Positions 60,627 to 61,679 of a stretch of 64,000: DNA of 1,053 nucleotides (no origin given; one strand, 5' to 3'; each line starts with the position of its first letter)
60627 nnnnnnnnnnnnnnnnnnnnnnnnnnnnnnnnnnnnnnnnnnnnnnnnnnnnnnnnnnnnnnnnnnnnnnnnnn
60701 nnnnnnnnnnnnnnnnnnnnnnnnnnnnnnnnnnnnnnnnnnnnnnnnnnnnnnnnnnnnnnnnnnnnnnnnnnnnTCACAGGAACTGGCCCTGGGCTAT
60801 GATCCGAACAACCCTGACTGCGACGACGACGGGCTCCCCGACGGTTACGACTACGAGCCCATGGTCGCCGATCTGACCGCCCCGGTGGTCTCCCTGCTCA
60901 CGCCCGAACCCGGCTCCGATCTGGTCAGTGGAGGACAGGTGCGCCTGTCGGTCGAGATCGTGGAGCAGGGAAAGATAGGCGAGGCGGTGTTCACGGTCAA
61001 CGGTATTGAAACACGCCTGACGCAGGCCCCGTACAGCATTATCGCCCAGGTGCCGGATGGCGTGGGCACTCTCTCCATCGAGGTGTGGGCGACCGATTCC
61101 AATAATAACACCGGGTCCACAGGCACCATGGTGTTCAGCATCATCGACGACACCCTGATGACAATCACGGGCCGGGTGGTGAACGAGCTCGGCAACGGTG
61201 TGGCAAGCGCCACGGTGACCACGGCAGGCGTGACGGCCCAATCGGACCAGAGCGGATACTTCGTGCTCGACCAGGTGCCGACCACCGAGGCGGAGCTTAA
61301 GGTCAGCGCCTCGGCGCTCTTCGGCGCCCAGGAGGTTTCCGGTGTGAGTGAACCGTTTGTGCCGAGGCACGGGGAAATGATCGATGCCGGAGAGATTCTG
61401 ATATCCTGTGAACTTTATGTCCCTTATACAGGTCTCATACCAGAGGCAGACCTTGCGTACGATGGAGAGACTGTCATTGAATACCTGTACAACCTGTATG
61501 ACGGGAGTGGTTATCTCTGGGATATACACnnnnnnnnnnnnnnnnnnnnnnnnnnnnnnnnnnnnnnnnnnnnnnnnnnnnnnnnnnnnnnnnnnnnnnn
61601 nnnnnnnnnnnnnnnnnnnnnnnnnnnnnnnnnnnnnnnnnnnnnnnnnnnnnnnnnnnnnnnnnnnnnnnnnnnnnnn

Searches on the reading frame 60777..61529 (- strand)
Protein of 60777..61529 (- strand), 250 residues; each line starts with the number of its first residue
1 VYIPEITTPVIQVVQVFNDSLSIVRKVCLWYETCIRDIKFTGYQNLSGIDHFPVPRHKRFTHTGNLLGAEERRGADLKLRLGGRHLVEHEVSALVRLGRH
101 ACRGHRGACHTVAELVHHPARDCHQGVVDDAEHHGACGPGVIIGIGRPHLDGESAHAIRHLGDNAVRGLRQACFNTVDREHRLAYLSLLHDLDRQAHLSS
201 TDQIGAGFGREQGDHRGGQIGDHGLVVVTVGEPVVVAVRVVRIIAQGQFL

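Call 52: find_encoding_contigs(protein=window:60777-61529:-, flank=10000, max_places=3)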
Protein window:60777-61529:- (250 aa): no gene with exactly this product is on record in the collection.
